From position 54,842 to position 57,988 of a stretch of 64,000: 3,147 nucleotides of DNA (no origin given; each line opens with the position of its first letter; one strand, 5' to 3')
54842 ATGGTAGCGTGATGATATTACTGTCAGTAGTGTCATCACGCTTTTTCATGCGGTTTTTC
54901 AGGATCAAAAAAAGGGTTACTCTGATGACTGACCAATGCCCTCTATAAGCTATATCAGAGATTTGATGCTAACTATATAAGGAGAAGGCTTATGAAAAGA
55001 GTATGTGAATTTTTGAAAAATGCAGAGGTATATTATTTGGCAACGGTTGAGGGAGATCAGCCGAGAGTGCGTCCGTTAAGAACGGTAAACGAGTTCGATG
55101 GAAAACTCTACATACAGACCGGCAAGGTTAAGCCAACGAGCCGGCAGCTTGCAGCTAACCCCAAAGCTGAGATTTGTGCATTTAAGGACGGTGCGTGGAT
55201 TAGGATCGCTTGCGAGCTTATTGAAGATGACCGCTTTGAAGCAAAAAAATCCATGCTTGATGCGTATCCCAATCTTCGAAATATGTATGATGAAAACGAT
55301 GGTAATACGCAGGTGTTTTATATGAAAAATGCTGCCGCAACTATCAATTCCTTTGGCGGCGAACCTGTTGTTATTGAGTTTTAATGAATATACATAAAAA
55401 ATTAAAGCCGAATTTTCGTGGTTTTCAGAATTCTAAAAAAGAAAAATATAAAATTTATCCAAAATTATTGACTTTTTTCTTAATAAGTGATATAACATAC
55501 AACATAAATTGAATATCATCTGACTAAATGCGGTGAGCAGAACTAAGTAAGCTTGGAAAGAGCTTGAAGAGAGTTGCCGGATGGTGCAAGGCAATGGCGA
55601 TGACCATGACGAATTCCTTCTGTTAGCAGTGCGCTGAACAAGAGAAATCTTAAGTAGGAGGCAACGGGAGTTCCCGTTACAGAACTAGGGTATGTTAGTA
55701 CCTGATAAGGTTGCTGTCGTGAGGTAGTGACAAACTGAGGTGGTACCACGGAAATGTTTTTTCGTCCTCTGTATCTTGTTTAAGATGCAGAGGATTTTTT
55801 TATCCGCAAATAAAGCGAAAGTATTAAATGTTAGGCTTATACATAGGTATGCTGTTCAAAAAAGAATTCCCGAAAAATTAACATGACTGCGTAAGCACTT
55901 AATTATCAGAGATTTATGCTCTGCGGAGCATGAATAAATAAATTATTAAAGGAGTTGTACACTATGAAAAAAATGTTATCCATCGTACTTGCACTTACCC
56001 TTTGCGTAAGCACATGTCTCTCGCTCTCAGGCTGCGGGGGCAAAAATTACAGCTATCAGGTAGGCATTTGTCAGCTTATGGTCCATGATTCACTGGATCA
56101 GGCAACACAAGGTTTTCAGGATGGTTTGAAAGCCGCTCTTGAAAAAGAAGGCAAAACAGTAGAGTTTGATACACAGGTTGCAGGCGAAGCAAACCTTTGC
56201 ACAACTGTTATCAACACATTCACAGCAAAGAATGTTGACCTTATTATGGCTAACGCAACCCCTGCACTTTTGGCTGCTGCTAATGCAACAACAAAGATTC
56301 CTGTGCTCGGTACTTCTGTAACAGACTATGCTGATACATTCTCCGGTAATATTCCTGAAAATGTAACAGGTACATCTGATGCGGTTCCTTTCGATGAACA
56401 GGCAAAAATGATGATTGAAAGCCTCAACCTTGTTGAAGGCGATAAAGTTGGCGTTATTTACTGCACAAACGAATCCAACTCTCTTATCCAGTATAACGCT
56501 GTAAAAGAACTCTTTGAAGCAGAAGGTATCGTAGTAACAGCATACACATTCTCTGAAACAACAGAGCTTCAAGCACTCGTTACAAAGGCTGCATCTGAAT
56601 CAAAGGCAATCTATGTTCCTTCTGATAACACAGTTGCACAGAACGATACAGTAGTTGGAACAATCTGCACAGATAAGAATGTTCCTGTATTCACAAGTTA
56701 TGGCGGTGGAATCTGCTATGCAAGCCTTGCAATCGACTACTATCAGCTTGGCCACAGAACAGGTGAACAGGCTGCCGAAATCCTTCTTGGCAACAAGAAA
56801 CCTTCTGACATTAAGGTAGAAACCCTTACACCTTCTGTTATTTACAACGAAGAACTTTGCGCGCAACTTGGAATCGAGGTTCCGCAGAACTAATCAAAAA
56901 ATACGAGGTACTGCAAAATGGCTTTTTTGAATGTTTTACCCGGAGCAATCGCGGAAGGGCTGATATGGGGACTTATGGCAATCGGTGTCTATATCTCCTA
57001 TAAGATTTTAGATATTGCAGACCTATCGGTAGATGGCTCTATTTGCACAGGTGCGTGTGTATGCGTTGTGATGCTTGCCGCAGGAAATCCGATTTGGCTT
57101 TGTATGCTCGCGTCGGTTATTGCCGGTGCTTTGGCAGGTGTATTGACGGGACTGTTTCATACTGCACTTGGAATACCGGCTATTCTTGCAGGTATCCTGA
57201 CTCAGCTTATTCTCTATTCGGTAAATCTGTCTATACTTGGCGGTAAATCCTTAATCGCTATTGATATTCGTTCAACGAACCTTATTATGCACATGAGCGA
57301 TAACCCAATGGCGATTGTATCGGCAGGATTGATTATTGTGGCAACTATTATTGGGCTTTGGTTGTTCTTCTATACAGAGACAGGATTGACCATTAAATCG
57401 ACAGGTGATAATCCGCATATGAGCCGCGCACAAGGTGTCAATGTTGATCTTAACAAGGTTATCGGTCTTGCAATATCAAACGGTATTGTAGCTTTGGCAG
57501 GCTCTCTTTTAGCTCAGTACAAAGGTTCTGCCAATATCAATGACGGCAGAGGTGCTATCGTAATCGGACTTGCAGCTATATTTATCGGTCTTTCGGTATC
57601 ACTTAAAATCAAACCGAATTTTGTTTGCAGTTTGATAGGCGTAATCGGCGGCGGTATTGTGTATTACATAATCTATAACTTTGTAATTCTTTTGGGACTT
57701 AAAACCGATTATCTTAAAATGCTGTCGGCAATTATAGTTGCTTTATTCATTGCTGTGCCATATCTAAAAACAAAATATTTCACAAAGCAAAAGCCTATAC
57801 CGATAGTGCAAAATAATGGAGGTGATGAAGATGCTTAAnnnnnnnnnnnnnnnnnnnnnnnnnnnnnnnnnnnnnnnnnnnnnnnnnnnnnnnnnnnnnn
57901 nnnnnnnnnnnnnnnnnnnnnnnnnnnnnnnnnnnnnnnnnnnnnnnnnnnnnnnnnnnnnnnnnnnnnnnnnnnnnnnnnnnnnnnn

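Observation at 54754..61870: ~7-kb lower-GC island immediately downstream of tRNA-Ser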

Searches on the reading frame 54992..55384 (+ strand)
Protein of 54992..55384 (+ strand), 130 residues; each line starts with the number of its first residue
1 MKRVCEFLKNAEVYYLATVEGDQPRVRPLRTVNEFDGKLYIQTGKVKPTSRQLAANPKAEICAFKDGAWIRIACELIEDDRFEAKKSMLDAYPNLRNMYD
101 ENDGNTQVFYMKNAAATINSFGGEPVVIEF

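Call 6: search_protein_families(library=pfam, proteins=[window:54992-55384:+])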
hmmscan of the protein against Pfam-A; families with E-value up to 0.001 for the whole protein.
window:54992-55384:+ (130 aa): 1 family
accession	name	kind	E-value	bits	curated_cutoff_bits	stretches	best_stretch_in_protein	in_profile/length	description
PF01243.27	PNPOx_N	-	6.7e-08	33.4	28.1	1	4-76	5-75/120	Pyridoxamine 5'-phosphate oxidase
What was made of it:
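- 54992..55384 (+): PNPOx-like FMN-binding split-barrel protein, 130 aa, function unknown. Pfam PNPOx_N at 33.4 bits against a cutoff of 28.1 (call 6).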

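Call 45: search_protein_families(library=ncbifam, proteins=[window:54992-55384:+], max_evalue=0.01)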
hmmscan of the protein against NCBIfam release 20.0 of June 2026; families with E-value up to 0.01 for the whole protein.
window:54992-55384:+ (130 aa): 0 families

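Call 46: search_protein_families(library=padloc, proteins=[window:54992-55384:+], max_evalue=0.01)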
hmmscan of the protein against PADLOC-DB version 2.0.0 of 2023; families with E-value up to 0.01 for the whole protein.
window:54992-55384:+ (130 aa): 0 families

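Call 85: search_protein_families(library=phrogs, proteins=[window:54992-55384:+], max_evalue=0.001)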
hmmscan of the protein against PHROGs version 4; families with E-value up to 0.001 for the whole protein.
window:54992-55384:+ (130 aa): 1 family
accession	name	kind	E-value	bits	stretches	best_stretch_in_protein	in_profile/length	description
phrog_36734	-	unknown function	3.9e-07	30.3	1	10-117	238-350/363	-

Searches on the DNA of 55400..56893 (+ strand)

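Call 29: search_rna_families(source=window, start=55400, end=55960, threshold=gathering, show_alignments=1)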
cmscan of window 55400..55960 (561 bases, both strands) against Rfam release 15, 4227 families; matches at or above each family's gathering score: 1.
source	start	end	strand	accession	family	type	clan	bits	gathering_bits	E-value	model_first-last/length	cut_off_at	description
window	55524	55772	+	RF00230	T-box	Cis-reg; leader;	-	104.1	93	5.9e-24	1-219/219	no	T-box leader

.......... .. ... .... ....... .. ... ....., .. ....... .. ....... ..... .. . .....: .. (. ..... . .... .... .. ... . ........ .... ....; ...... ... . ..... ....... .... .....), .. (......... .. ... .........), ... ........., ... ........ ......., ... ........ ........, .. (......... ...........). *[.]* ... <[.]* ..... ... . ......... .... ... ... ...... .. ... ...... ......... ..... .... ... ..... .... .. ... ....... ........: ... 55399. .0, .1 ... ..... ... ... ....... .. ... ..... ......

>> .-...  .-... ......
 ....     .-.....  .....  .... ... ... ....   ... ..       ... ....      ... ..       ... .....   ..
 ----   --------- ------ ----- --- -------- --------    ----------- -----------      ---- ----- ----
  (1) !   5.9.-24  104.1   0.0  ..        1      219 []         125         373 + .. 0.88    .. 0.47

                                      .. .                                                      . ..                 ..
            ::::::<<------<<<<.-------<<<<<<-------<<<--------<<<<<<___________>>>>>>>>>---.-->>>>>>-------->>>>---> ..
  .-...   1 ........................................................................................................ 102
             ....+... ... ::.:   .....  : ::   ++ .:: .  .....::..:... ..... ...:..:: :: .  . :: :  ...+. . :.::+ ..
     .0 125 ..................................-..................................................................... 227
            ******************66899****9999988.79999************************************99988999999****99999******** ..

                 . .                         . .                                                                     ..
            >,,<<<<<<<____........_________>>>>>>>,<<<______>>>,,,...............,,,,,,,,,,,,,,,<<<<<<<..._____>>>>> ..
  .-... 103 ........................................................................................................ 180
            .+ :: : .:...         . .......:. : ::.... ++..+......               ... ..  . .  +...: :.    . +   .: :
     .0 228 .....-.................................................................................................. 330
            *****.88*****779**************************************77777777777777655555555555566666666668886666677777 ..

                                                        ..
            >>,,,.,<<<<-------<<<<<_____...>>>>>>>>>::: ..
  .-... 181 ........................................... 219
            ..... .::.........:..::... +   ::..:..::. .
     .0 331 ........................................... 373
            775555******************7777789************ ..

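Call 63: search_rna_families(sources=[L110, L111, L112, L113, L114, L115, L116, L117, L118, L119, L120, L121, L122, L123, L124, L125, L126, L127, L128, L129], threshold=gathering)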
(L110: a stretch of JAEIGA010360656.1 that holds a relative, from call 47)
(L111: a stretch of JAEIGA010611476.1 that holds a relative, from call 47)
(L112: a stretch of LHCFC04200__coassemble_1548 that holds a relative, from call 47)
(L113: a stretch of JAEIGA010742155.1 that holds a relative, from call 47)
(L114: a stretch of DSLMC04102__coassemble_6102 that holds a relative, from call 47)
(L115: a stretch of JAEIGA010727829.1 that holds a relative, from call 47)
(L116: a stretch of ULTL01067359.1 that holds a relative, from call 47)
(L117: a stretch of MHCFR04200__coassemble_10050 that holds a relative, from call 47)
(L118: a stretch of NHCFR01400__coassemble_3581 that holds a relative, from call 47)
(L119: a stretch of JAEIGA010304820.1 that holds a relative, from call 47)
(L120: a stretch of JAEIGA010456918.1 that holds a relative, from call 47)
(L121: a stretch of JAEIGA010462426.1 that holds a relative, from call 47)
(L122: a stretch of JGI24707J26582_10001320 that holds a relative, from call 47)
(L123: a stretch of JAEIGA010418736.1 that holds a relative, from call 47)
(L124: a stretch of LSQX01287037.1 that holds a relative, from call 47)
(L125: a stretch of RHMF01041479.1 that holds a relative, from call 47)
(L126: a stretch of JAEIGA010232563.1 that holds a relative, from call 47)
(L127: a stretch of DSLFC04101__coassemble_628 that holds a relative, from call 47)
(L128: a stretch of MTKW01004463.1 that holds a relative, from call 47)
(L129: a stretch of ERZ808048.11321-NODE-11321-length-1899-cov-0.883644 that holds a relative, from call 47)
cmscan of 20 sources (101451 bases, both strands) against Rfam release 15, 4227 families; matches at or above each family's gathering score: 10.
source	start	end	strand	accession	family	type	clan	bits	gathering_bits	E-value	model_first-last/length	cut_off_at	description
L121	185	418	+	RF00230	T-box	Cis-reg; leader;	-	105.5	93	4.5e-22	1-219/219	no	T-box leader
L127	3061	3298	+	RF00230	T-box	Cis-reg; leader;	-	104.5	93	8.3e-22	1-219/219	no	T-box leader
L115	126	371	+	RF00230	T-box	Cis-reg; leader;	-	103.3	93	1.7e-21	1-219/219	no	T-box leader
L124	586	820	+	RF00230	T-box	Cis-reg; leader;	-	101.7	93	4.4e-21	1-219/219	no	T-box leader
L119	272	519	+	RF00230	T-box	Cis-reg; leader;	-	98.4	93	3.1e-20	1-219/219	no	T-box leader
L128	7576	7809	+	RF00230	T-box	Cis-reg; leader;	-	98.4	93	3e-20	1-219/219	no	T-box leader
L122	7559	7793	+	RF00230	T-box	Cis-reg; leader;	-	97.1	93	6.6e-20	1-219/219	no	T-box leader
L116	3873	4211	+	RF00230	T-box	Cis-reg; leader;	-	96.1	93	1.2e-19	1-219/219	no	T-box leader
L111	195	441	+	RF00230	T-box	Cis-reg; leader;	-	94.6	93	3e-19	1-219/219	no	T-box leader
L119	4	76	-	RF00005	tRNA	Gene; tRNA;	CL00001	69.1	29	9e-13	1-71/71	no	tRNA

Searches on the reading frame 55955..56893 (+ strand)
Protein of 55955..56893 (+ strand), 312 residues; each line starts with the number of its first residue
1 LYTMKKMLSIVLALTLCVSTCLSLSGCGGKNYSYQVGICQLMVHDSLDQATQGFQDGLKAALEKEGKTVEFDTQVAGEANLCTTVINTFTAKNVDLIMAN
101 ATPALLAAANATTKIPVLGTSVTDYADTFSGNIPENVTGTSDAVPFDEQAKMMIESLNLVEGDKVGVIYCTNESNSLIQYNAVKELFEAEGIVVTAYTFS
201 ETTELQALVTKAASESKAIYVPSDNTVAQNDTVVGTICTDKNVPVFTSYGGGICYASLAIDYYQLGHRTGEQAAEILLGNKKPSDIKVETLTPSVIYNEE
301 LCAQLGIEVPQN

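Call 6: search_protein_families(library=pfam, proteins=[window:55955-56893:+])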
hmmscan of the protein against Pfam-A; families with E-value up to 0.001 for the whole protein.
window:55955-56893:+ (312 aa): 1 family
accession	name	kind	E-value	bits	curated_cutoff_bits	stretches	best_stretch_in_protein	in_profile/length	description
PF04392.18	ABC_sub_bind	-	9.9e-42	143.6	25.9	1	35-311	1-283/293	ABC transporter substrate binding protein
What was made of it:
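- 55964..56893 (+): ABC substrate-binding protein, TrpX-like. Pfam ABC_sub_bind at 143.6 bits (call 6).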

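Call 45: search_protein_families(library=ncbifam, proteins=[window:55955-56893:+], max_evalue=0.01)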
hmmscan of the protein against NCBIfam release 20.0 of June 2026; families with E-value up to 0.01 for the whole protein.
window:55955-56893:+ (312 aa): 2 families
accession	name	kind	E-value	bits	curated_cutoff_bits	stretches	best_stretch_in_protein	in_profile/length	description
NF041285.1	ABC_SBP_TrpX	equivalog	7.2e-54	183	390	1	30-312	27-316/322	tryptophan ABC transporter substrate-binding protein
TIGR01146.1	ATPsyn_F1gamma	equivalog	0.0031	17.3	194.45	1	102-228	103-215/286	ATP synthase F1 subunit gamma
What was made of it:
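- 55964..56893 (+): NCBIfam ABC_SBP_TrpX at 183 bits, below its cutoff of 390 (call 45).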

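Call 47: find_related_loci(query=window:55955-56893:+, collection=metagenome_contigs, flank=8000)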
Query window:55955-56893:+ (312 aa) in metagenome_contigs; peptide patterns used: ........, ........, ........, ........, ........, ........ (x = any residue, [..] = any of these).
365 stretches matched a pattern; 22 encode a relative of the query (tblastn E <= 1e-3); 22 distinct loci.
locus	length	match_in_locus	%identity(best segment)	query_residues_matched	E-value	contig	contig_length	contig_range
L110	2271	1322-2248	74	4-311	5e-160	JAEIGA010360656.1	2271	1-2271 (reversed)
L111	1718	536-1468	71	2-312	3e-161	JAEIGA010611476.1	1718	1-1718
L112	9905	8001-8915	70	3-312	2e-148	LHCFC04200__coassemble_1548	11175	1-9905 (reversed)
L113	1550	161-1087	75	4-312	1e-160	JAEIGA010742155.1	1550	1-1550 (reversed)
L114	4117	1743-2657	70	3-312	2e-150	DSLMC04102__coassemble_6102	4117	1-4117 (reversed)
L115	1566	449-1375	74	4-312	1e-159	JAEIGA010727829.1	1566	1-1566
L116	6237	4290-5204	71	3-312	3e-145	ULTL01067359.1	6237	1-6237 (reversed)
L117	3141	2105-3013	72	3-310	1e-149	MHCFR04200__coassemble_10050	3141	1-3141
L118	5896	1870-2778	71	3-310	6e-144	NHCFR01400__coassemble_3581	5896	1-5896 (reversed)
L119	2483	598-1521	74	4-312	6e-150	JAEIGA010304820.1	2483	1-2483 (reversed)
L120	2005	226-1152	72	4-312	5e-149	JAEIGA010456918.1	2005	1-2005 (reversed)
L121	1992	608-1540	73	3-310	5e-149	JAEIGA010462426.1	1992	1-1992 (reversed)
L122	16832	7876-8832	71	4-312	2e-137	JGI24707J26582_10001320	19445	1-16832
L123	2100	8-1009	63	4-312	2e-146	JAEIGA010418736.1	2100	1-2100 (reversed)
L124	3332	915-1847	71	7-312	2e-141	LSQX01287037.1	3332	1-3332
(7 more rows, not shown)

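Call 95: find_related_loci(query=window:55955-56893:+, collection=viral_contigs, flank=6000)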
Query window:55955-56893:+ (312 aa) in viral_contigs; peptide patterns used: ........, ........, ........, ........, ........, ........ (x = any residue, [..] = any of these).
6 stretches matched a pattern, but none encodes a relative of the query by tblastn (E <= 1e-3).
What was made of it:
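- Tried and rejected: No relative in viral contigs (call 95).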

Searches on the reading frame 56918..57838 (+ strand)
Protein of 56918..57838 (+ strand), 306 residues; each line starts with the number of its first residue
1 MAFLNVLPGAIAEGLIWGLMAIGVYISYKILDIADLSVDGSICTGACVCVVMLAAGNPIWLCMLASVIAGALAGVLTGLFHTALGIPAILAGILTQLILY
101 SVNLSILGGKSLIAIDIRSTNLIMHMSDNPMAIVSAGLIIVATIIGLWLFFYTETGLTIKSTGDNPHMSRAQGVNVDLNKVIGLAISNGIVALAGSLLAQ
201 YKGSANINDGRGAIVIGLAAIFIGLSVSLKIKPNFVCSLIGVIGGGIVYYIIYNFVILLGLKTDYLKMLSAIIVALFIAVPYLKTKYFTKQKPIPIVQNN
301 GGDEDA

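Call 6: search_protein_families(library=pfam, proteins=[window:56918-57838:+])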
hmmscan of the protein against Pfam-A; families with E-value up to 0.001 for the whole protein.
window:56918-57838:+ (306 aa): 1 family
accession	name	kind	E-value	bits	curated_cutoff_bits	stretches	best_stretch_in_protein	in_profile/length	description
PF02653.21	BPD_transp_2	-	1e-27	97.4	26.8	1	13-274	8-265/269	Branched-chain amino acid transport system / permease component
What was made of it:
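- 56918..57838 (+): ABC permease. Pfam BPD_transp_2 at 97.4 bits (call 6).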

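Call 45: search_protein_families(library=ncbifam, proteins=[window:56918-57838:+], max_evalue=0.01)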
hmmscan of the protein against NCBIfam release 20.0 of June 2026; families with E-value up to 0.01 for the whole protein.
window:56918-57838:+ (306 aa): 8 families
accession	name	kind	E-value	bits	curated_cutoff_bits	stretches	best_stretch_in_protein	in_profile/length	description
NF011961.0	PRK15432.1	equivalog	1.4e-10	40.9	388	1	17-269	47-292/344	autoinducer 2 ABC transporter permease LsrC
NF007014.0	PRK09478.1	equivalog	3.9e-09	36.3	386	1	57-289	103-334/336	galactose/methyl galactoside ABC transporter permease MglC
NF008441.0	PRK11285.1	equivalog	1.4e-07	30.9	378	1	18-276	67-318/333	L-arabinose ABC transporter permease AraH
NF040906.3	GguB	equivalog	3.2e-07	29.9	450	1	20-118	45-143/375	multiple monosaccharide ABC transporter permease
NF007252.0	PRK09699.1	equivalog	2e-06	27.4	396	1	19-275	65-317/326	D-allose ABC transporter permease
NF007067.0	PRK09512.1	equivalog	1.3e-05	24.6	398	1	16-278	55-314/321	ribose ABC transporter permease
NF041862.1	YtfT_transport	equivalog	0.00034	19.9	535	1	19-279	68-322/339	galactofuranose ABC transporter, ATP-binding protein YtfT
TIGR03409.1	urea_trans_UrtB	equivalog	0.0032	17.2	250.3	0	16-224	13-235/291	urea ABC transporter permease subunit UrtB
